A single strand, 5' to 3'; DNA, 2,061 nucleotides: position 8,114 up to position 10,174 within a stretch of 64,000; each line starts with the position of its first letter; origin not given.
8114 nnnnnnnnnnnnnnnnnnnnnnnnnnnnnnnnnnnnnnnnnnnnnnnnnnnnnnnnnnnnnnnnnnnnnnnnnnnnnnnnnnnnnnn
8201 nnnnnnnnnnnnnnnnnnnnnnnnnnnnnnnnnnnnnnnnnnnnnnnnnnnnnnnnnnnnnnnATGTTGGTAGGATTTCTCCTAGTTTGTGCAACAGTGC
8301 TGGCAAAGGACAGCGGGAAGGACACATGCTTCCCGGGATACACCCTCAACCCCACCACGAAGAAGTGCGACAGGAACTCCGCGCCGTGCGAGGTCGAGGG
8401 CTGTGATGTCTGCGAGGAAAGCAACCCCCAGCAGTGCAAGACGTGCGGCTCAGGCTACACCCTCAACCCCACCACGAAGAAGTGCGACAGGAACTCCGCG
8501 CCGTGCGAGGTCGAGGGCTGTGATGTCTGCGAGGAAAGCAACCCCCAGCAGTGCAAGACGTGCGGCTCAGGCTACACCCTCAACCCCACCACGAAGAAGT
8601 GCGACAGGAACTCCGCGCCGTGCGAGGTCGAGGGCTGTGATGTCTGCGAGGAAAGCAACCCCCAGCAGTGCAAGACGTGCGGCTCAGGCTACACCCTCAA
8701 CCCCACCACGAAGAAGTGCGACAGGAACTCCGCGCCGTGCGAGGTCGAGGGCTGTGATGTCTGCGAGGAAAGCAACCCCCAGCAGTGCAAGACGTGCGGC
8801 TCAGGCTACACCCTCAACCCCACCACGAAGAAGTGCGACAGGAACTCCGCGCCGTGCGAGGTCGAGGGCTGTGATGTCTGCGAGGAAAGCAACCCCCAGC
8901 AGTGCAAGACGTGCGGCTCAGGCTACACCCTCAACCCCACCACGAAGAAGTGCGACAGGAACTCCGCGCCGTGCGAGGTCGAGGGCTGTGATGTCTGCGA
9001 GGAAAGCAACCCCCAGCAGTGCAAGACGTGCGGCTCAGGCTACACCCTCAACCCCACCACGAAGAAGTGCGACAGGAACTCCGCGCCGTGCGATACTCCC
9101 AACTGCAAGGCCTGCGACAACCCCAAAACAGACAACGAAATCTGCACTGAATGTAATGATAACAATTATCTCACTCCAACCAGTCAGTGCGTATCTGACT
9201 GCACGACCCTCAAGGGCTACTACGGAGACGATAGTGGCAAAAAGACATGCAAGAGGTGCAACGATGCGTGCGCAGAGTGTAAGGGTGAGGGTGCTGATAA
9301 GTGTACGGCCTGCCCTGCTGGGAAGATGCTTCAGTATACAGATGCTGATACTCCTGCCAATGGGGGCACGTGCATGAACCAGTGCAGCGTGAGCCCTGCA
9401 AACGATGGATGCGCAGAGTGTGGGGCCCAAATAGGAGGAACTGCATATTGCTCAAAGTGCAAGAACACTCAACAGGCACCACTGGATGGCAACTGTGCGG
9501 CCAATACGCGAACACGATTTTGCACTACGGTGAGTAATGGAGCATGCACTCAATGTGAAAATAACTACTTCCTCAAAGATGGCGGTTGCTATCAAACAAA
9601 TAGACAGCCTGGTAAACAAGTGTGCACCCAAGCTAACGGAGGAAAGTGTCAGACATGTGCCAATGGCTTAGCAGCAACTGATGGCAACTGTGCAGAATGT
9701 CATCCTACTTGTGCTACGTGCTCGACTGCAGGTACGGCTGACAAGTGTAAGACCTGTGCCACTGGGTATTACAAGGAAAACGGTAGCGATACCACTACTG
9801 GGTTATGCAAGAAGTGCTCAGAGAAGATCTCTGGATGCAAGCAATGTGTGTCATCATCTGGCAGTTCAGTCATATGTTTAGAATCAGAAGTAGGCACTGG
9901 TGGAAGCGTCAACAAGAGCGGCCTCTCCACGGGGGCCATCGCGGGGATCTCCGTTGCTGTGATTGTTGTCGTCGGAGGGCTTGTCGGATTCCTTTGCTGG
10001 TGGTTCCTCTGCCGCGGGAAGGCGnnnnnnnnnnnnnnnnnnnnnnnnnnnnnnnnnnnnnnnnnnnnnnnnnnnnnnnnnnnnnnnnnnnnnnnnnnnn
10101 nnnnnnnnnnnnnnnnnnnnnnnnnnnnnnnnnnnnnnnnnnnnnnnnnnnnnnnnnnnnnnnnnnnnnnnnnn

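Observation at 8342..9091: Perfect 117-bp x 6.4 tandem array inside the VSP ectodomain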

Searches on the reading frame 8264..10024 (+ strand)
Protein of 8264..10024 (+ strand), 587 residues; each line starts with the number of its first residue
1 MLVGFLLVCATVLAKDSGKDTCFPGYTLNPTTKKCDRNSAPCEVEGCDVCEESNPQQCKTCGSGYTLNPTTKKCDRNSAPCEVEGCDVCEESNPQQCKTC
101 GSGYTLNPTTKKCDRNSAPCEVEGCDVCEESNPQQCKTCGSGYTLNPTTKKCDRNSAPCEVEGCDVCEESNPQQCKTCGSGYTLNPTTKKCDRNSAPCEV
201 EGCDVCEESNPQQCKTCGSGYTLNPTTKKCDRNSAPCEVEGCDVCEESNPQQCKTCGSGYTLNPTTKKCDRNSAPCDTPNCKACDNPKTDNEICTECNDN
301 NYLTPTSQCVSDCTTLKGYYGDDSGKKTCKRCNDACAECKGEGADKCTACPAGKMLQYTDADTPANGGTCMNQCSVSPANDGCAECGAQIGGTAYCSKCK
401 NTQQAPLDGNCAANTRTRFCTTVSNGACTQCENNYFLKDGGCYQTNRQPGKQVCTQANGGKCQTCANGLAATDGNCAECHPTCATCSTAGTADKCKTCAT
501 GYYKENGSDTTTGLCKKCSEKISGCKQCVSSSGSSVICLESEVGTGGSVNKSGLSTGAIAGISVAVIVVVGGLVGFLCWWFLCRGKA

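Call 7: search_protein_families(library=pfam, proteins=[window:8264-10024:+], max_evalue=0.01)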
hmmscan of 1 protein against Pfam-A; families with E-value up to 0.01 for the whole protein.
window:8264-10024:+ (587 aa): 1 family
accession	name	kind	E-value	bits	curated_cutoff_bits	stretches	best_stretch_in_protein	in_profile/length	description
PF03302.18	VSP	-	5.4e-87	292.7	31.4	4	461-587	271-397/397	Giardia variant-specific surface protein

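Call 8: find_homologous_proteins(query=window:8264-10024:+)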
Query window:8264-10024:+ (587 aa): 176 proteins with E <= 0.001 among 8000 candidates; the best 120 are listed.
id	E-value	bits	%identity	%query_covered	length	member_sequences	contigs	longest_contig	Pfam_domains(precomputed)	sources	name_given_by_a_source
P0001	5.3e-181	621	65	71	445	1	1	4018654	PF03302.19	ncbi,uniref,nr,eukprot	ncbi:VSP with INR [Giardia duodenalis]|uniref:VSP with INR n=3 Tax=Giardia intestinalis TaxID=5741 R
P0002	9.4e-169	581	77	59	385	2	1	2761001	PF03302.19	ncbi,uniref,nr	ncbi:VSP [Giardia duodenalis]|uniref:VSP n=1 Tax=Giardia intestinalis (strain ATCC 50803 / WB clone 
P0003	6.6e-167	575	76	60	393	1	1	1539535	PF03302.19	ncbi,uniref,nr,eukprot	ncbi:High cysteine membrane protein [Giardia duodenalis]|uniref:High cysteine membrane protein n=1 T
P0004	3.8e-154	533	53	96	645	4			PF03302.19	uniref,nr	uniref:Cysteine-rich protein n=1 Tax=Giardia intestinalis TaxID=5741 RepID=O97448_GIAIN|nr:cysteine-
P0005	1.1e-149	518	52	92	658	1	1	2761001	PF03302.19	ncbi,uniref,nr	ncbi:VSP [Giardia duodenalis]|uniref:VSP n=1 Tax=Giardia intestinalis (strain ATCC 50803 / WB clone 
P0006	4.7e-147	509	55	83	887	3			PF03302.19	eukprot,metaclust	eukprot:XP_001707661.1 VSP [Giardia lamblia ATCC 50803]|metaclust:status=active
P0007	6.6e-146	505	72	57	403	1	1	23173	PF03302.19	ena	-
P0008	1.3e-143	498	70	60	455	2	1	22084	PF03302.19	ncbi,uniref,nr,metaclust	ncbi:Variant-specific surface protein [Giardia duodenalis]|uniref:Variant-specific surface protein n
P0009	9.7e-143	495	72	56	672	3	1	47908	PF03302.19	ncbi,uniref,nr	ncbi:Variant-specific surface protein [Giardia duodenalis]|uniref:Variant-specific surface protein n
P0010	2.4e-141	490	55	79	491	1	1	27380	PF03302.19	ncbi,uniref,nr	ncbi:High cysteine protein [Giardia lamblia P15]|uniref:High cysteine protein n=1 Tax=Giardia intest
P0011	6.4e-140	486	56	83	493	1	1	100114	PF03302.19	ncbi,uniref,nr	ncbi:Variant-specific surface protein [Giardia duodenalis]|uniref:Variant-specific surface protein n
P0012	6.8e-137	476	68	58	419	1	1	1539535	PF03302.19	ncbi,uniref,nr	ncbi:High cysteine membrane protein [Giardia duodenalis]|uniref:High cysteine membrane protein n=1 T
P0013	1.5e-136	475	66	60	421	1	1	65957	PF03302.19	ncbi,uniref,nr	ncbi:VSP with INR [Giardia lamblia P15]|uniref:VSP with INR n=1 Tax=Giardia intestinalis (strain P15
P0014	8.8e-129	449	69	53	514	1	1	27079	PF03302.19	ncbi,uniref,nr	ncbi:VSP with INR [Giardia lamblia P15]|uniref:VSP with INR n=1 Tax=Giardia intestinalis (strain P15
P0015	1.3e-127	445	53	78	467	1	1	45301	PF03302.19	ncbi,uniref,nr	ncbi:VSP [Giardia lamblia P15]|uniref:VSP n=1 Tax=Giardia intestinalis (strain P15) TaxID=658858 Rep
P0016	1.7e-127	445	54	73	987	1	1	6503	PF03302.19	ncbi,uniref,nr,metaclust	ncbi:VSP [Giardia lamblia P15]|uniref:VSP n=1 Tax=Giardia intestinalis (strain P15) TaxID=658858 Rep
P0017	5.4e-124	433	62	57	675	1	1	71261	PF03302.19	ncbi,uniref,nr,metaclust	ncbi:VSP [Giardia lamblia P15]|uniref:VSP n=1 Tax=Giardia intestinalis (strain P15) TaxID=658858 Rep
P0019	6.2e-119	416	49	77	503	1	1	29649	PF03302.19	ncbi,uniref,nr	ncbi:VSP [Giardia lamblia P15]|uniref:VSP n=1 Tax=Giardia intestinalis (strain P15) TaxID=658858 Rep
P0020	9.5e-119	416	57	61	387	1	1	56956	PF03302.19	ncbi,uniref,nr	ncbi:VSP [Giardia lamblia P15]|uniref:VSP n=1 Tax=Giardia intestinalis (strain P15) TaxID=658858 Rep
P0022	1.4e-115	405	62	58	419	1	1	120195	PF03302.19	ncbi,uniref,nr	ncbi:VSP with INR [Giardia lamblia P15]|uniref:VSP with INR n=1 Tax=Giardia intestinalis (strain P15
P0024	6.7e-114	400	50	76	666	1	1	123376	PF03302.19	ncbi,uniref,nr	ncbi:VSP [Giardia lamblia P15]|uniref:VSP n=1 Tax=Giardia intestinalis (strain P15) TaxID=658858 Rep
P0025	1.8e-113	398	52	73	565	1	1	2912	PF03302.19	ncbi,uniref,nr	ncbi:Hypothetical protein GLP15_3402 [Giardia lamblia P15]|uniref:VSP n=1 Tax=Giardia intestinalis (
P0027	2.1e-112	395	50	80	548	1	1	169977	PF03302.19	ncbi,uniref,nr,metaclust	ncbi:Variant-specific surface protein [Giardia duodenalis]|uniref:Variant-specific surface protein n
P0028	2.1e-111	391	51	79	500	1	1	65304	PF03302.19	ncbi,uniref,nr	ncbi:VSP [Giardia lamblia P15]|uniref:VSP n=1 Tax=Giardia intestinalis (strain P15) TaxID=658858 Rep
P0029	1.3e-110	389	51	67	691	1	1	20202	PF03302.19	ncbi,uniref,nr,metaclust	ncbi:VSP [Giardia lamblia P15]|uniref:VSP n=1 Tax=Giardia intestinalis (strain P15) TaxID=658858 Rep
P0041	6.0e-103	364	59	53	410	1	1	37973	PF03302.19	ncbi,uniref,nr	ncbi:VSP with INR [Giardia lamblia P15]|uniref:VSP with INR n=1 Tax=Giardia intestinalis (strain P15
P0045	1.6e-99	352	52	64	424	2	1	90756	PF03302.19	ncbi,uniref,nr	ncbi:VSP [Giardia lamblia P15]|uniref:VSP n=1 Tax=Giardia intestinalis (strain P15) TaxID=658858 Rep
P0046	7.1e-99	350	50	66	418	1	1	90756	PF03302.19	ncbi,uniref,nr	ncbi:VSP [Giardia lamblia P15]|uniref:VSP n=1 Tax=Giardia intestinalis (strain P15) TaxID=658858 Rep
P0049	6.8e-95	337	49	72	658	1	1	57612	PF03302.19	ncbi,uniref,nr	ncbi:VSP [Giardia lamblia P15]|uniref:VSP n=1 Tax=Giardia intestinalis (strain P15) TaxID=658858 Rep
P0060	4.3e-85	305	53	53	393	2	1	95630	PF03302.19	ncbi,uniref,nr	ncbi:VSP [Giardia lamblia P15]|uniref:VSP n=1 Tax=Giardia intestinalis (strain P15) TaxID=658858 Rep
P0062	1.3e-83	300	60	42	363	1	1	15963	PF03302.19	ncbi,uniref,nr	ncbi:VSP with INR [Giardia lamblia P15]|uniref:VSP with INR n=1 Tax=Giardia intestinalis (strain P15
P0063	2.7e-83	299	46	73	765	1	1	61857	PF03302.19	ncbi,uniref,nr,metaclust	ncbi:VSP [Giardia lamblia P15]|uniref:VSP n=1 Tax=Giardia intestinalis (strain P15) TaxID=658858 Rep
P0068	2.0e-79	286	51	56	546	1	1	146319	PF03302.19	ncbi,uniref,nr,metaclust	ncbi:VSP [Giardia lamblia P15]|uniref:VSP n=1 Tax=Giardia intestinalis (strain P15) TaxID=658858 Rep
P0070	4.1e-79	285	49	52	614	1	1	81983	PF03302.19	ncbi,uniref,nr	ncbi:VSP [Giardia lamblia P15]|uniref:VSP n=1 Tax=Giardia intestinalis (strain P15) TaxID=658858 Rep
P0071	5.1e-79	284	48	60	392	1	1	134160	PF03302.19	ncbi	ncbi:Variant-specific surface protein, partial [Giardia duodenalis]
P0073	2.9e-78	282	48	53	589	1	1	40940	PF03302.19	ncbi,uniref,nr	ncbi:VSP [Giardia lamblia P15]|uniref:VSP n=1 Tax=Giardia intestinalis (strain P15) TaxID=658858 Rep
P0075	8.7e-76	274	50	55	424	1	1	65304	PF03302.19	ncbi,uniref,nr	ncbi:VSP [Giardia lamblia P15]|uniref:VSP n=1 Tax=Giardia intestinalis (strain P15) TaxID=658858 Rep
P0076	1.6e-75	273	51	53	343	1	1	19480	PF03302.19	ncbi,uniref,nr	ncbi:VSP [Giardia lamblia P15]|uniref:VSP n=1 Tax=Giardia intestinalis (strain P15) TaxID=658858 Rep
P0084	5.4e-68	248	48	51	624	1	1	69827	PF03302.19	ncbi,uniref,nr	ncbi:VSP [Giardia lamblia P15]|uniref:VSP n=1 Tax=Giardia intestinalis (strain P15) TaxID=658858 Rep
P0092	8.5e-65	238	35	83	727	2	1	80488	PF03302.19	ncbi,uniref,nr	ncbi:VSP [Giardia lamblia P15]|uniref:VSP n=1 Tax=Giardia intestinalis (strain P15) TaxID=658858 Rep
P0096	4.8e-64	235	50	43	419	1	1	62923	PF03302.19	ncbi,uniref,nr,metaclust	ncbi:VSP with INR [Giardia lamblia P15]|uniref:VSP with INR n=1 Tax=Giardia intestinalis (strain P15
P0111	1.9e-54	203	36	72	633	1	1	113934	PF03302.19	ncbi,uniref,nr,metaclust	ncbi:VSP [Giardia lamblia P15]|uniref:VSP n=1 Tax=Giardia intestinalis (strain P15) TaxID=658858 Rep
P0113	6.6e-54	202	39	52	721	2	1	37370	PF03302.19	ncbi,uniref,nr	ncbi:VSP [Giardia lamblia P15]|uniref:VSP n=1 Tax=Giardia intestinalis (strain P15) TaxID=658858 Rep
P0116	3.4e-53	199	40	57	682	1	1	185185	PF03302.19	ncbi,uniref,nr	ncbi:VSP [Giardia lamblia P15]|uniref:VSP n=1 Tax=Giardia intestinalis (strain P15) TaxID=658858 Rep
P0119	1.8e-52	197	47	42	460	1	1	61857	PF09132.16,PF15913.11,PF03302.19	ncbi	ncbi:VSP, partial [Giardia lamblia P15]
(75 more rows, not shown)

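Call 10: find_encoding_contigs(protein=window:8264-10024:+, flank=5000)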
Protein window:8264-10024:+ (587 aa): no gene with exactly this product is on record in the collection.

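Call 29: search_solved_structures(query=window:8264-10024:+, max_evalue=0.01)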
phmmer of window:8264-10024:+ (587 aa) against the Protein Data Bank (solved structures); distinct sequences matched with E-value up to 0.01: 0.

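Call 34: find_encoding_contigs(protein=P0071, flank=10000, max_places=4)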
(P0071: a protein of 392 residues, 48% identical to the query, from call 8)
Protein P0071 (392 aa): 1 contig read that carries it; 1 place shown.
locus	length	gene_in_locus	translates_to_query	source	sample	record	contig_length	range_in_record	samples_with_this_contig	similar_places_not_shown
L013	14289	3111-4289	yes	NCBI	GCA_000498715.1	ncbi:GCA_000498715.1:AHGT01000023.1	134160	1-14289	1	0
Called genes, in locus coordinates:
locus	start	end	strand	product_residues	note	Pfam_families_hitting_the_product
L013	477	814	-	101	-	PF12796:Ank_2 (weak)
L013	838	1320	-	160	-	PF12796:Ank_2, PF13637:Ank_4 (faint), PF13857:Ank_5 (faint), PF00023:Ank (faint), PF13606:Ank_3 (faint), PF12796:Ank_2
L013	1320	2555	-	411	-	PF00069:Pkinase, PF07714:PK_Tyr_Ser-Thr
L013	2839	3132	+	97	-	-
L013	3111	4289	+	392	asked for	PF03302:VSP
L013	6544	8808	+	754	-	-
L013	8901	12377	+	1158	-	PF16558:AZUL (weak), PF00632:HECT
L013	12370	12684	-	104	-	-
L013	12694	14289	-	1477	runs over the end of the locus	PF00270:DEAD (faint), PF00271:Helicase_C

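Call 35: find_encoding_contigs(protein=P0001, flank=3000, max_places=3)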
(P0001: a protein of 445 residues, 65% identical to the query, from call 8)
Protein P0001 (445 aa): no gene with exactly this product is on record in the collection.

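Call 36: find_encoding_contigs(protein=P0176, flank=10000, max_places=4)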
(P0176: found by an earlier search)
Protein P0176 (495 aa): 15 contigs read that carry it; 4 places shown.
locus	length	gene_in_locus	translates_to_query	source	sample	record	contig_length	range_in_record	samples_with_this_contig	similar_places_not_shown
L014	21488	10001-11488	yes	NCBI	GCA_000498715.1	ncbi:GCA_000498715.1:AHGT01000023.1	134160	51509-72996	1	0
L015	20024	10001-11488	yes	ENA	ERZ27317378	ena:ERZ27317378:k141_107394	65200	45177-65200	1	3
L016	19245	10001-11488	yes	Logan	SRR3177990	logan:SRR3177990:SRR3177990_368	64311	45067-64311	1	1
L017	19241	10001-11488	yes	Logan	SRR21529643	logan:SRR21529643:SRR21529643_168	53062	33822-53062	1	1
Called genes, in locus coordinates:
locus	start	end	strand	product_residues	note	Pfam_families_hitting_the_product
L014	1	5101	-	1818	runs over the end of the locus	PF14652:DUF4457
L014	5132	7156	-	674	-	PF04068:Fer4_RLI, PF00037:Fer4 (weak), PF00005:ABC_tran, PF02463:SMC_N (weak), PF13175:AAA_15 (faint), PF13476:AAA_23 (faint), PF13555:AAA_29 (faint), PF00005:ABC_tran, +2 more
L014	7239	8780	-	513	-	PF16575:CLP1_P (weak)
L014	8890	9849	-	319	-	PF12317:IFT46_B_C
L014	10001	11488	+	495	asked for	-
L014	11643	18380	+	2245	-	-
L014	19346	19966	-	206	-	PF03302:VSP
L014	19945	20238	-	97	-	-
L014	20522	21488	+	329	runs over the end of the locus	PF00069:Pkinase, PF07714:PK_Tyr_Ser-Thr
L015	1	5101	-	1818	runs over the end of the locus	PF14652:DUF4457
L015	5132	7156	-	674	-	PF04068:Fer4_RLI, PF00037:Fer4 (weak), PF00005:ABC_tran, PF02463:SMC_N (weak), PF03193:RsgA_GTPase (faint), PF13175:AAA_15 (faint), PF13476:AAA_23 (faint), PF00005:ABC_tran, +3 more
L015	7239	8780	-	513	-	PF16575:CLP1_P (weak)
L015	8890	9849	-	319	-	PF12317:IFT46_B_C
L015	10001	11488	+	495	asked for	-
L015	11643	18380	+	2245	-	-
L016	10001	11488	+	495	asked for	-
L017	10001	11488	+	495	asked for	-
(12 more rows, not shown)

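Call 47: find_encoding_contigs(protein=P0003, flank=6000, max_places=3)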
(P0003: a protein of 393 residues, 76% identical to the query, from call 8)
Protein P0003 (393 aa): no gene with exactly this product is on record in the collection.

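Call 57: predict_structure(alignment_id=A1)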
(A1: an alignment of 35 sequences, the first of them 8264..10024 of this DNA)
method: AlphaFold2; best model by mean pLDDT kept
length: 587 residues; sequences in the alignment: 35
mean_pLDDT: 81.2   pTM: 0.49
mean pLDDT of the five models: 81.2, 80.7, 79.1, 79.0, 77.1
residues with pLDDT >= 90: 169; 70-90: 312; 50-70: 76; < 50: 30
segments of 3 or more residues with pLDDT < 50: 15-20, 551-567
pLDDT, mean of each block of 10 residues (from residue 1): 67 50 63 63 79 86 85 75 83 86 84 70 82 84 83 72 82 84 83 70 83 86 86 74 85 87 86 78 87 91 93 91 92 94 93 88 87 89 88 89 92 86 94 92 86 88 92 91 92 92 79 90 87 75 60 40 44 66 55
secondary structure, 60 per line:
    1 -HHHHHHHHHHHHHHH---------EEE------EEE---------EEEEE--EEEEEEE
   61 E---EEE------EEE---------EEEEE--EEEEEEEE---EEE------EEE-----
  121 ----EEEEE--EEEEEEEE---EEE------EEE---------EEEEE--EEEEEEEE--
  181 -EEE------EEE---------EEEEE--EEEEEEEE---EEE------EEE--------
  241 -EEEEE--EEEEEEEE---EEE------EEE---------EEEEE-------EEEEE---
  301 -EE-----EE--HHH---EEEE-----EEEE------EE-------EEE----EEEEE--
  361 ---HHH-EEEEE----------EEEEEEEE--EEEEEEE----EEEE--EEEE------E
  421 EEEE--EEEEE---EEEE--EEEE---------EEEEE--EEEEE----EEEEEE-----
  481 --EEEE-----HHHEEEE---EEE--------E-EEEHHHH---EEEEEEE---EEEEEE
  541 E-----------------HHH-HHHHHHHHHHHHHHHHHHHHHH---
elements in order: H2-16 E26-28 E35-37 E47-51 E54-61 E65-67 E74-76 E86-90 E93-100 E104-106 E113-115 E125-129 E132-139 E143-145 E152-154 E164-168 E171-178 E182-184 E191-193 E203-207 E210-217 E221-223 E230-232 E242-246 E249-256 E260-262 E269-271 E281-285 E293-297 E319-322 E328-331 E347-349 E354-358 E368-372 E383-390 E393-399 E404-407 E410-413 E420-424 E427-431 E435-438 E441-444 E454-458 E461-465 E470-475 E483-486 E495-498 E502-504 E515-517 H518-521 E525-531 E535-541 H563-584
